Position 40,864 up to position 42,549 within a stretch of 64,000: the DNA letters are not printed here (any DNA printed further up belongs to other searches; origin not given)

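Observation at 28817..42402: Two paralogous KaiC-like two-domain ATPases embedded in the antiporter clusters, with a conversion-like identical DNA tract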

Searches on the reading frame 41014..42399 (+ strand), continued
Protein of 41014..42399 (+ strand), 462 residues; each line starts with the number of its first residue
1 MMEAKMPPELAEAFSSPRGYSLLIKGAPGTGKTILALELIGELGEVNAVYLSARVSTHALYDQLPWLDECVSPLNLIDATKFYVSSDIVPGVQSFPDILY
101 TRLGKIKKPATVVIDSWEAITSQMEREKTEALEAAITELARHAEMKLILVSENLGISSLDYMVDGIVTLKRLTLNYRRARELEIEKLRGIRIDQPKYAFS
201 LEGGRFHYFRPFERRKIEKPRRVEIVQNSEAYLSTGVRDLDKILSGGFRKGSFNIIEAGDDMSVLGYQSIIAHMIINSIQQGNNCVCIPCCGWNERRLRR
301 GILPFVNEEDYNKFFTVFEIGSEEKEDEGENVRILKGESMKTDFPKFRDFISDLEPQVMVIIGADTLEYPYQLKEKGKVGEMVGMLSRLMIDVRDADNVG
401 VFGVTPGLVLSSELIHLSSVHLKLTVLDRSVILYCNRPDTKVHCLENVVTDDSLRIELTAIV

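Call 34: search_solved_structures(query=A1, max_evalue=0.01, show_alignments=2)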
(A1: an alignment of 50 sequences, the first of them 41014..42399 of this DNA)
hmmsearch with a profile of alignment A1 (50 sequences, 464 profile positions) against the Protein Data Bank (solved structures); distinct sequences matched with E-value up to 0.01: 43.
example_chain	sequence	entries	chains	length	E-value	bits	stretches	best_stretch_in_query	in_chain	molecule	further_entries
8zn5_B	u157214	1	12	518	1.1e-16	63.8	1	17-259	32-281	KaiC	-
5jwq_A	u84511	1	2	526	2.6e-14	55.9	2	17-256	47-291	Circadian clock protein kinase KaiC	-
7dy1_A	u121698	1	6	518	4.6e-14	55.1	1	17-256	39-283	Circadian clock protein kinase KaiC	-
4o0m_A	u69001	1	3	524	5e-14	54.9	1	17-256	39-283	Circadian clock protein kinase KaiC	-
3k09_A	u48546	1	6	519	2.3e-13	52.8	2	17-256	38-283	Circadian clock protein kinase kaiC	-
8jon_A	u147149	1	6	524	2.9e-13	52.4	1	17-256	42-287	Circadian clock oscillator protein KaiC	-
8zn6_F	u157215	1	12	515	4.8e-13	51.7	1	17-256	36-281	KaiC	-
3k0e_A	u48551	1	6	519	1.5e-12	50.1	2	17-256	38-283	Circadian clock protein kinase KaiC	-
7s65_A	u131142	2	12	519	1.6e-12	50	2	17-256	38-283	Circadian clock protein kinase KaiC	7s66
7dyk_A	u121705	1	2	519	2.1e-12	49.6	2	17-256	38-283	Circadian clock protein kinase KaiC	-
3s1a_A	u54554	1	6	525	2.4e-12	49.4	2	17-256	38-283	Circadian clock protein kinase kaiC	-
9ofh_A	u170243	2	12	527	2.5e-12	49.4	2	17-256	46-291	Circadian clock oscillator protein KaiC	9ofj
7x1z_A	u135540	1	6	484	2.6e-12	49.3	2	17-256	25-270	Circadian clock oscillator protein KaiC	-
4dug_A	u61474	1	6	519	2.7e-12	49.2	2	17-256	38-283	Circadian clock protein kinase kaiC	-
8wv8_A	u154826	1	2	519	2.7e-12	49.2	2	17-256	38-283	Circadian clock oscillator protein KaiC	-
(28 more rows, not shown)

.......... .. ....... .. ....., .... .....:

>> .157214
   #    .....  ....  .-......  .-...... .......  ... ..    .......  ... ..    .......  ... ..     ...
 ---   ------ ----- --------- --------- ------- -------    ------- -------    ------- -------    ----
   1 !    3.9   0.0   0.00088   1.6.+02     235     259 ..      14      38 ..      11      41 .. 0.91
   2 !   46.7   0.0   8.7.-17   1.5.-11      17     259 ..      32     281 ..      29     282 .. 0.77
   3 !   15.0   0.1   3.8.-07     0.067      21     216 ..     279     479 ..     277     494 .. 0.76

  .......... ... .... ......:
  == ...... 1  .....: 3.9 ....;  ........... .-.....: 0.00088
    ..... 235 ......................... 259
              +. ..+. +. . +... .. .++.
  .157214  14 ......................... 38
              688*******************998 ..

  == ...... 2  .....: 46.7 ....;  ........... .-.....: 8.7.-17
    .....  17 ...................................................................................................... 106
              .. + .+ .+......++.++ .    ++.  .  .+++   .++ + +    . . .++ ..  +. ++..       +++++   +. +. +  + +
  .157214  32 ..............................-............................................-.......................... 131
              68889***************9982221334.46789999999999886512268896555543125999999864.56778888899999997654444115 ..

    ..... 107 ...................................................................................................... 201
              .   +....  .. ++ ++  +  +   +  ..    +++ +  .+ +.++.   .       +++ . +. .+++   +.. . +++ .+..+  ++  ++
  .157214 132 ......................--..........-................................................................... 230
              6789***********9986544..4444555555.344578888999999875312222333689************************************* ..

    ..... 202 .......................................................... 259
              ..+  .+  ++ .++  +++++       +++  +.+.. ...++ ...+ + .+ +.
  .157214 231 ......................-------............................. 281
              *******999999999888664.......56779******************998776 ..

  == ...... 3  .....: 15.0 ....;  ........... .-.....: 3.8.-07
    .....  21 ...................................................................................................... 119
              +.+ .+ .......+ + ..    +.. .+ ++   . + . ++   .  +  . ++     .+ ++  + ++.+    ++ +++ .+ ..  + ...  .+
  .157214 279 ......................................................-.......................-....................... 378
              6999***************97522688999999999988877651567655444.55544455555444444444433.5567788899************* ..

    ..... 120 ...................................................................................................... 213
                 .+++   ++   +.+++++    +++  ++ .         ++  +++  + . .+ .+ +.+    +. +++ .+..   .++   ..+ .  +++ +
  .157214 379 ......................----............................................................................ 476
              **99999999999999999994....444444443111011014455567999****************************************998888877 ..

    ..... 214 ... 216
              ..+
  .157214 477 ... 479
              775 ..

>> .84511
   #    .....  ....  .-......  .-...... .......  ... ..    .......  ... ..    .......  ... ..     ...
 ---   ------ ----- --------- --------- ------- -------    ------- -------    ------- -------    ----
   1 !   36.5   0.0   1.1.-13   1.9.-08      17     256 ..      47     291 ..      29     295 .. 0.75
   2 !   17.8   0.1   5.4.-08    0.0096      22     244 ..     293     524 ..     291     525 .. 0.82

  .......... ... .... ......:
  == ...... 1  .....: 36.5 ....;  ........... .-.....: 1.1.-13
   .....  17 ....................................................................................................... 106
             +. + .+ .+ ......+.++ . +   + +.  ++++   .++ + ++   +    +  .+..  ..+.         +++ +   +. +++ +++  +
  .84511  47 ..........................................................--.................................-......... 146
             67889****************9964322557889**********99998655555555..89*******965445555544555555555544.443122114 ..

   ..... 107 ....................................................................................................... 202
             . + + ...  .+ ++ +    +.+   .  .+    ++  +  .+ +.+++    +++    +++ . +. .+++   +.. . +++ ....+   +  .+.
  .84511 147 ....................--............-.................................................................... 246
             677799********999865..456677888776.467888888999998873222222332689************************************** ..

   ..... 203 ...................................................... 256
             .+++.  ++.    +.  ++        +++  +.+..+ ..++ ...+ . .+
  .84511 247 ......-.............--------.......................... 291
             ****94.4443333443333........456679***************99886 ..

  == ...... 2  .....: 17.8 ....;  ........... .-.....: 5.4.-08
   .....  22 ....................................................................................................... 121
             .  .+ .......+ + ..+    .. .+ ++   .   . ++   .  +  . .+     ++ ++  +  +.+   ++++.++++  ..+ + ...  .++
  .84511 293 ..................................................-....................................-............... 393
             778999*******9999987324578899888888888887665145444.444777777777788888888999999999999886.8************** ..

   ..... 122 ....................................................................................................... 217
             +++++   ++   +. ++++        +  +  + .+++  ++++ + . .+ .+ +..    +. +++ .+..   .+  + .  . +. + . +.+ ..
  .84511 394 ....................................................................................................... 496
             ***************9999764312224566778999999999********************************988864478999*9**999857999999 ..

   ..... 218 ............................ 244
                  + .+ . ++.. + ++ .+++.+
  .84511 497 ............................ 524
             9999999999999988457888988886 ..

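Call 39: find_related_loci(query=A1, collection=metagenome_contigs, flank=10000)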
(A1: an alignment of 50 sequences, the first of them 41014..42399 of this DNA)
Query A1 (462 aa) in metagenome_contigs; peptide patterns used: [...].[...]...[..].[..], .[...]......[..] (x = any residue, [..] = any of these).
600 stretches matched a pattern (row limit reached: there are more); 18 encode a relative of the query (tblastn E <= 1e-3); 18 distinct loci.
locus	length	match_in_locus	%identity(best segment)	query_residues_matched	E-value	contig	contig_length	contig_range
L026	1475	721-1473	53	2-248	1e-86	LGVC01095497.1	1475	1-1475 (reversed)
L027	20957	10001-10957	28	5-292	1e-26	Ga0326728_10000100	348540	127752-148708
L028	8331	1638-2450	24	19-288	4e-11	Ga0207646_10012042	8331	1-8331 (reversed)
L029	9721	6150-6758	25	17-201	5e-10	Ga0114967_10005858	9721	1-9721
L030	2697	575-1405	25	23-300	4e-10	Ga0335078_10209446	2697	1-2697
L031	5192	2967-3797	26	23-300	2e-9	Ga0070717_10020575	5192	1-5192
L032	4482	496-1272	25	23-281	2e-9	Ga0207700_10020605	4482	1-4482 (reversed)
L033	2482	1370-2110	26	18-268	7e-9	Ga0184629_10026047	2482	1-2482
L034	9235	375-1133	24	23-270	9e-9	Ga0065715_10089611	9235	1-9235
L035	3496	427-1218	25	23-286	4e-8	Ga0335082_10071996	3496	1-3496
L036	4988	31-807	24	17-270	2e-7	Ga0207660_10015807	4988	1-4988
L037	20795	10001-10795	25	23-287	2e-7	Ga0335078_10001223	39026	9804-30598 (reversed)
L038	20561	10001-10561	25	18-189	3e-7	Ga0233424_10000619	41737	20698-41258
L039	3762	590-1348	24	23-270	5e-7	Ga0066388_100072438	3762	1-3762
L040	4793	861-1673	24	19-288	8e-7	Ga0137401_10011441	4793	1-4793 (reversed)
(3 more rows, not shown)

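Call 44: predict_structure(alignment_id=A1)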
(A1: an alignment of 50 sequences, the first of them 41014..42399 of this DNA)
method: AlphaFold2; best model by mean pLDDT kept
length: 462 residues; sequences in the alignment: 50
mean_pLDDT: 82.3   pTM: 0.76
mean pLDDT of the five models: 82.3, 76.1, 72.1, 70.1, 69.8
residues with pLDDT >= 90: 144; 70-90: 251; 50-70: 60; < 50: 7
segments of 3 or more residues with pLDDT < 50: 89-91
pLDDT, mean of each block of 10 residues (from residue 1): 71 85 91 90 82 76 78 67 53 60 75 83 74 75 85 86 92 70 91 85 81 68 87 92 90 88 82 94 93 86 91 94 64 89 91 92 90 86 91 93 86 84 78 67 77 81 64
secondary structure, 60 per line:
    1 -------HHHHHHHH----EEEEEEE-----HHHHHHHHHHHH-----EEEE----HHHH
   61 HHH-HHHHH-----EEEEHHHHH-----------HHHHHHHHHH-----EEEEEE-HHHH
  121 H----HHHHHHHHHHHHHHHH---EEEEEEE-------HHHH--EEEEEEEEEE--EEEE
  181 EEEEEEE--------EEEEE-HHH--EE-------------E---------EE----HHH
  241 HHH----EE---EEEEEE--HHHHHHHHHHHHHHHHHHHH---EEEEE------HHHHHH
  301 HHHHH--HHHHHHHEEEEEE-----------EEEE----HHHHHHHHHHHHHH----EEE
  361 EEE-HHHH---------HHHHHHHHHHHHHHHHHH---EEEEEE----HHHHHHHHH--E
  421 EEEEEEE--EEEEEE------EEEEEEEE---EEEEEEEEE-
elements in order: H8-15 E20-26 H32-43 E49-52 H57-63 H65-69 E75-78 H79-83 H95-104 E110-115 H117-121 H126-141 E145-151 H159-162 E165-174 E177-187 E196-200 H238-243 E253-258 H261-280 E284-288 H295-305 H308-314 E315-320 E332-335 H340-353 E358-363 H365-368 H378-395 E399-404 H409-417 E420-427 E430-435 E442-449 E453-461

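Call 49: fold_search(model_id=the predicted structure, library=pdb)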
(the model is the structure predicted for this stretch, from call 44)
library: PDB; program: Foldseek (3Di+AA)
matches with E <= 10: 1887; with E <= 0.001: 1063
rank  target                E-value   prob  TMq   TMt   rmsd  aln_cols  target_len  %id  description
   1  7s65_B                1.6e-24  1.00  0.38  0.38  18.9       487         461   17  Compressed conformation of nighttime state KaiC (released 2021-09-22)
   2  7s65_A                2.1e-23  1.00  0.39  0.39  18.4       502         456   16  Compressed conformation of nighttime state KaiC (released 2021-09-22)
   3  7dyj_B                2.6e-23  1.00  0.38  0.38  20.0       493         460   16  Crystal Structure of Cyanobacterial Circadian Clock Protein KaiC (released 2022-04-27)
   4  7dxq_E                3.0e-23  1.00  0.39  0.39  19.5       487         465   15  Crystal Structure of Cyanobacterial Circadian Clock Protein KaiC (released 2022-04-27)
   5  8zn6_I                3.5e-23  1.00  0.38  0.37  19.6       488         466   16  Crystal Structure of Designed Clock Protein KaiC (released 2025-04-16)
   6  7s66_A                5.0e-23  1.00  0.39  0.37  19.1       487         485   16  Extended conformation of nighttime state KaiC (released 2021-09-22)
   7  7x1y_A                5.0e-23  1.00  0.36  0.37  19.7       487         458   15  Structure of the phosphorylation-site double mutant S431A/T432A of the KaiC circadian clock protein (released 2023-04-26)
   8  3k0c_D                8.8e-23  1.00  0.39  0.37  19.3       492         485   16  Crystal structure of the phosphorylation-site double mutant S431A/T432E of the KaiC circadian clock protein (released 2010-03-31)
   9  8zn5_J                8.8e-23  1.00  0.37  0.39  19.7       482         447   16  Crystal Structure of Designed Clock Protein KaiC (released 2025-04-16)
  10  8zn5_C                1.0e-22  1.00  0.38  0.38  19.5       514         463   16  Crystal Structure of Designed Clock Protein KaiC (released 2025-04-16)
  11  4ijm_A                1.2e-22  1.00  0.39  0.36  19.5       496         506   16  Crystal structure of circadian clock protein KaiC A422V mutant (released 2013-02-13)
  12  7s67_A                1.2e-22  1.00  0.39  0.37  19.8       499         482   16  Extended conformation of daytime state KaiC (released 2021-09-22)
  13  4dug_D                1.2e-22  1.00  0.37  0.34  19.3       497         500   15  Crystal Structure of Circadian Clock Protein KaiC E318A Mutant (released 2012-03-14)
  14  8zn7_F                1.3e-22  1.00  0.38  0.39  19.8       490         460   17  Crystal Structure of Designed Clock Protein KaiC (released 2025-04-16)
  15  8zn5_B                1.4e-22  1.00  0.38  0.39  19.8       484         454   17  Crystal Structure of Designed Clock Protein KaiC (released 2025-04-16)
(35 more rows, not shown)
